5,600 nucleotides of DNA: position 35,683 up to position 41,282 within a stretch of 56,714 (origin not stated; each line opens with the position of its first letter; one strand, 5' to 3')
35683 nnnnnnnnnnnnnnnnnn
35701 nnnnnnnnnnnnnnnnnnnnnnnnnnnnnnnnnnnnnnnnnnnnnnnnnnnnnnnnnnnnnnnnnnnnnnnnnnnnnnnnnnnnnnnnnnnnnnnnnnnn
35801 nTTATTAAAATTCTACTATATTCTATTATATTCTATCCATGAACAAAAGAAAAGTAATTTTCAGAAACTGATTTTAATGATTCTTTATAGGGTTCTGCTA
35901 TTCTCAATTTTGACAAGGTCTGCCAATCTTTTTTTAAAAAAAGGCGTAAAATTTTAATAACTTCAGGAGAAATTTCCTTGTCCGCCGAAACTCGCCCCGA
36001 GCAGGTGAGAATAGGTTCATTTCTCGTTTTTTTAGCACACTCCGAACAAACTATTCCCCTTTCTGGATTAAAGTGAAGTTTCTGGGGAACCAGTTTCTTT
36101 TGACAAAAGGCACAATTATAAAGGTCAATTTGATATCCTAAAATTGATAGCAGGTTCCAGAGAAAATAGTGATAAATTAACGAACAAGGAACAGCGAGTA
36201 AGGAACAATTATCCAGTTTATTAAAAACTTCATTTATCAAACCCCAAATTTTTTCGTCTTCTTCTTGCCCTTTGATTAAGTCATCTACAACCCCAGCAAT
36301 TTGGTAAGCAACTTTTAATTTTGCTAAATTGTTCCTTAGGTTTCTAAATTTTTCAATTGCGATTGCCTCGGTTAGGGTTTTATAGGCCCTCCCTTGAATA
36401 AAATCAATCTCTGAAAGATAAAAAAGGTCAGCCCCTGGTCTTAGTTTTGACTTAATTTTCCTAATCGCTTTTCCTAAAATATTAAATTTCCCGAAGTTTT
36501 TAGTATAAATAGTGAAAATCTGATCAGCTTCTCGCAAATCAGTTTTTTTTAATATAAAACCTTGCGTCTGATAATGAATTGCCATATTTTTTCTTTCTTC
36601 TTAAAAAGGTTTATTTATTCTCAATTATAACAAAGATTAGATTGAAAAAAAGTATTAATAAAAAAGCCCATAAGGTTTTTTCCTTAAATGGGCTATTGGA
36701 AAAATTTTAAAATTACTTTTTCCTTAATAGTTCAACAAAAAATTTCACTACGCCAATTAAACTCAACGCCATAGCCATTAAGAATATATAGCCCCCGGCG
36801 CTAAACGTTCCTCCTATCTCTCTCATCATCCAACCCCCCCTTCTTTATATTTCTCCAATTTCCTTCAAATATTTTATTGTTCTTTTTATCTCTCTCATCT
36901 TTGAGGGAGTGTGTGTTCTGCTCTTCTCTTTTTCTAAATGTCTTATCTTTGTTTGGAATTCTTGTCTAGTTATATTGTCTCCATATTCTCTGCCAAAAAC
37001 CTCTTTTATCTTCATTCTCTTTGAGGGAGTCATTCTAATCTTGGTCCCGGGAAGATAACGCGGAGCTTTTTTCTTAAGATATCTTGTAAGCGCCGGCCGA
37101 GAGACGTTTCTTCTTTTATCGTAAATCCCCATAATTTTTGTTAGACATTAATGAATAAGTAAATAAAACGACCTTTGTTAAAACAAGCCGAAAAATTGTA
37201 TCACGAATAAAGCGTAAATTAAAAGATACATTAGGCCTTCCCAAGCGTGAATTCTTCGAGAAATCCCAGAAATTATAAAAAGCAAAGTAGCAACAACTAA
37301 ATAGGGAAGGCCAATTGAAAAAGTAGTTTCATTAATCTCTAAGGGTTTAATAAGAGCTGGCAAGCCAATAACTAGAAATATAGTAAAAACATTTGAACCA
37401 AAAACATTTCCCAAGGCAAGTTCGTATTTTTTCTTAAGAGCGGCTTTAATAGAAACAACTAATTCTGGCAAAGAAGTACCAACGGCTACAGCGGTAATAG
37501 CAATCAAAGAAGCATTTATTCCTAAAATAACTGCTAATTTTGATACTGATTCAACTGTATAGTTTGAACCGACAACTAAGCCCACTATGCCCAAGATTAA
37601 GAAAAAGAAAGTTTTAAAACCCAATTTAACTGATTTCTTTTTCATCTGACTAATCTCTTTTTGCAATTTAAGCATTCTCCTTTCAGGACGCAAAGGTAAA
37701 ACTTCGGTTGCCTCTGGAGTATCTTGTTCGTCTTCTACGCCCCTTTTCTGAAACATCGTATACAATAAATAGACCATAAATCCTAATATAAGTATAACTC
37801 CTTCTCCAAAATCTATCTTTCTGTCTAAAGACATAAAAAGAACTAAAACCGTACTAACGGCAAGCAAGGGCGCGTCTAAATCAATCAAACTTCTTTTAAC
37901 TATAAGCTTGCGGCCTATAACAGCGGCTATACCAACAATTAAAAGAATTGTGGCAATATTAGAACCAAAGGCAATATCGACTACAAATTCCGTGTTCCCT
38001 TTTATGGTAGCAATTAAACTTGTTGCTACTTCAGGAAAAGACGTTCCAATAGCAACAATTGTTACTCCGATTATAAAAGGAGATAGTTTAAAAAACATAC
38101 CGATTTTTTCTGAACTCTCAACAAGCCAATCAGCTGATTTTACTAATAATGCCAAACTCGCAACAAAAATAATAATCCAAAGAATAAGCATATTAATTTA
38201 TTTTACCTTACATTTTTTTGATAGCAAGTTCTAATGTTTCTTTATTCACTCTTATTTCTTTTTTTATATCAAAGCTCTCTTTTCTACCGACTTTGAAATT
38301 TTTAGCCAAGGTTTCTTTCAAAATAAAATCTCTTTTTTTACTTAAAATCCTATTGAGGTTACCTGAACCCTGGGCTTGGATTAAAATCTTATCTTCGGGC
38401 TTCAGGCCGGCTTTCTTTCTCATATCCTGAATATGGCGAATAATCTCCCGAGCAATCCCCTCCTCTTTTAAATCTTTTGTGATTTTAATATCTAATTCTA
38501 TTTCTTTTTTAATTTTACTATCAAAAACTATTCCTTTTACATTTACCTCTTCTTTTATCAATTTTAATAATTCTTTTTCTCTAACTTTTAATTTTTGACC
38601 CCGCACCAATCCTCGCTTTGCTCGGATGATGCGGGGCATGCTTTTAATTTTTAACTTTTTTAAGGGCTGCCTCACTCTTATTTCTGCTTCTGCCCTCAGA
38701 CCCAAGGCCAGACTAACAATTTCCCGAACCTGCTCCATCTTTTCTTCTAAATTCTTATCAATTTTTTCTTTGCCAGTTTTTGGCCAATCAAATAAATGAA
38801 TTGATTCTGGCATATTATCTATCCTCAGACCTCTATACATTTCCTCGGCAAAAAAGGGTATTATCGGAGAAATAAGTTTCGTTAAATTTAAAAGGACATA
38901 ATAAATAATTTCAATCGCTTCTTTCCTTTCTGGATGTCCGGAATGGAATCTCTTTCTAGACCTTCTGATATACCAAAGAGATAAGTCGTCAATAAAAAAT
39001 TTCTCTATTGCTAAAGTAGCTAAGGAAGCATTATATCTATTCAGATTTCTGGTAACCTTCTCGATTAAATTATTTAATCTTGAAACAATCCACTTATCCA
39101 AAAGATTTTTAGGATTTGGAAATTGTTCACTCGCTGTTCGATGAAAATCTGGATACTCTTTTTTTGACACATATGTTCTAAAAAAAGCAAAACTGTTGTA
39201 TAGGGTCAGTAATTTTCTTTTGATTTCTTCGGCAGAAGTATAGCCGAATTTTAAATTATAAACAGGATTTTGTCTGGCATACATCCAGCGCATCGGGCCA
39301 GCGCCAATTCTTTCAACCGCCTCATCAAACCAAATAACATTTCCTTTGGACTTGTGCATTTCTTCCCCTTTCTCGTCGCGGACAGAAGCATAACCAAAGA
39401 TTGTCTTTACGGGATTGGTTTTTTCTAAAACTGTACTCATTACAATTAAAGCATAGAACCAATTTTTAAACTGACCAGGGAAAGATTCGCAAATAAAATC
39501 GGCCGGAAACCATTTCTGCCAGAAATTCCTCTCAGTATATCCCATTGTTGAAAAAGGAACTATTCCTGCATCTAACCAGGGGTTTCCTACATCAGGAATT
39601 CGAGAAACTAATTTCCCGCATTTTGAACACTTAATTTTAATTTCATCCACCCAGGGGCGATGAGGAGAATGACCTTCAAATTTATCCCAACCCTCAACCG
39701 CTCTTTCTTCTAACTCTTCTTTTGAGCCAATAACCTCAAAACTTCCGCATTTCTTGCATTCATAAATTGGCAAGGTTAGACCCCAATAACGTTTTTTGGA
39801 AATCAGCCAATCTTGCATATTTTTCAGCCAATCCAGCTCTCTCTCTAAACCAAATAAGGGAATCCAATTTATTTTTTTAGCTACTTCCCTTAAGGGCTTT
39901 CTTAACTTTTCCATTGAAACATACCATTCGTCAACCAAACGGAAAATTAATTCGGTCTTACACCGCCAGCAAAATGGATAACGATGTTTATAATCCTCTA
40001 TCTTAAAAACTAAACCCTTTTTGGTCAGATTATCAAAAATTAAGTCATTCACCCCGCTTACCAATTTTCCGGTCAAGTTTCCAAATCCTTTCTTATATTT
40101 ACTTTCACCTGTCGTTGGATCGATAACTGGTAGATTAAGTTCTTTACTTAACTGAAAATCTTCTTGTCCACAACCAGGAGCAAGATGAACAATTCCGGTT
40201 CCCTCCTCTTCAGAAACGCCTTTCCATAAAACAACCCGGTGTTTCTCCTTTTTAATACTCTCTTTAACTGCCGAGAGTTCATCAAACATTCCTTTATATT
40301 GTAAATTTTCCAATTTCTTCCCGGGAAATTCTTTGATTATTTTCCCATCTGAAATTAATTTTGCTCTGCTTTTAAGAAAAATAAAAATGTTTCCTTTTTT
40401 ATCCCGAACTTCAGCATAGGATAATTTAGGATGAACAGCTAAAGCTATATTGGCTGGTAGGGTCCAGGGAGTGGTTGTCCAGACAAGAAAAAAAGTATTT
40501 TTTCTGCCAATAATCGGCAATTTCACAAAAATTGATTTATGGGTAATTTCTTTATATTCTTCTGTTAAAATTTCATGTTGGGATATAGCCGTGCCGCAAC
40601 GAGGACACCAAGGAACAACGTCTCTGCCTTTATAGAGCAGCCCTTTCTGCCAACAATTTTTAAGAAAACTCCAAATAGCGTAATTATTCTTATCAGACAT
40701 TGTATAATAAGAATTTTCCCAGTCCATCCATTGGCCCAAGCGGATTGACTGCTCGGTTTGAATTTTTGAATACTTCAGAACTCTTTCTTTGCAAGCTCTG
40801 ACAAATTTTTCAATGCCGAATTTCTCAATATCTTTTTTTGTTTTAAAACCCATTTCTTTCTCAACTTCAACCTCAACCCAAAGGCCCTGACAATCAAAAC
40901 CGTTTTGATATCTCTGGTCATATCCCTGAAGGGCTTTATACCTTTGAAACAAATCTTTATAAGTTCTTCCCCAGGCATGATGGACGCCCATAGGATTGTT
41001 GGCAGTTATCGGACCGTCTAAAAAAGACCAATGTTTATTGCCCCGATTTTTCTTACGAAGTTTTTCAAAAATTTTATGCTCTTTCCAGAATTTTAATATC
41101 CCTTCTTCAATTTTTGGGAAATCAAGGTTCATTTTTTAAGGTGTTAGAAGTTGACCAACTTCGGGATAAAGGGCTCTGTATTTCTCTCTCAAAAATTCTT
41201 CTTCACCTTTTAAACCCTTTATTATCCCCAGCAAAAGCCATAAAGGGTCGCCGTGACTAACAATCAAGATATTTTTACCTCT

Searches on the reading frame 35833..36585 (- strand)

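Call 15: search_protein_families(library=pfam, proteins=[window:35833-36585:-], max_evalue=0.001)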
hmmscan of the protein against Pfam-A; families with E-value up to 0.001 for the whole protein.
window:35833-36585:- (250 aa): 2 families
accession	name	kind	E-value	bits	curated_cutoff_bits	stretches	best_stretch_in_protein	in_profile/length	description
PF02565.21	RecO_C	-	1.4e-16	61.1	22.1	1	85-246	2-146/157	Recombination protein O C terminal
PF11967.14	RecO_N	-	2.7e-12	47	27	1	2-79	2-79/80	Recombination protein O N terminal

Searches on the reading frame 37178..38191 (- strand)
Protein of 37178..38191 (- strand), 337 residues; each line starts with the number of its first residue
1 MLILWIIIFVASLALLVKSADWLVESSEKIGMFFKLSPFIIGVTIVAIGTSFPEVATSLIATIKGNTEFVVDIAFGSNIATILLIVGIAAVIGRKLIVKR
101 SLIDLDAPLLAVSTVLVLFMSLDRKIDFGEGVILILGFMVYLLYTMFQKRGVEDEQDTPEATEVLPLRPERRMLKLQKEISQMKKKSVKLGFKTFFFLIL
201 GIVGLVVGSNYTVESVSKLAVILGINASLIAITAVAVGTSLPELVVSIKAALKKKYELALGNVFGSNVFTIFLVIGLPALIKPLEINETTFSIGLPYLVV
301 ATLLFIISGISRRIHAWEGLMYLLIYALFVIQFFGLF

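Call 15: search_protein_families(library=pfam, proteins=[window:37178-38191:-], max_evalue=0.001)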
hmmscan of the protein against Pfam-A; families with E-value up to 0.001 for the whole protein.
window:37178-38191:- (337 aa): 1 family
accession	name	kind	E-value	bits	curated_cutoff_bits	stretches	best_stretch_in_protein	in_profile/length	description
PF01699.29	Na_Ca_ex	-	1.3e-63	213.9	24.9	2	195-333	3-149/151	Sodium/calcium exchanger protein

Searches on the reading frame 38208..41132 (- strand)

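Call 15: search_protein_families(library=pfam, proteins=[window:38208-41132:-], max_evalue=0.001)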
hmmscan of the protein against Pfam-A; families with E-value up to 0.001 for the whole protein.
window:38208-41132:- (974 aa): 5 families
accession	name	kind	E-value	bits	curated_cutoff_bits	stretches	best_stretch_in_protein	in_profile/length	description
PF00133.28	tRNA-synt_1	-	3.5e-89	299.9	22.7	1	12-622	2-406/414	tRNA synthetases class I (I, L, M and V)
PF08264.19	Anticodon_1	-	8.7e-35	120.2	25.1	1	679-826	1-146/148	Anticodon-binding domain of tRNA ligase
PF19302.4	DUF5915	-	4.3e-21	75.8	27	1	862-973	86-194/195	Domain of unknown function (DUF5915)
PF09334.17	tRNA-synt_1g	-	6.3e-11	42.1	20.1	0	519-624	248-360/391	tRNA synthetases class I (M)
PF01921.24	tRNA-synt_1f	-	6.9e-06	25.6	27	1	564-631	257-322/360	tRNA synthetases class I (K)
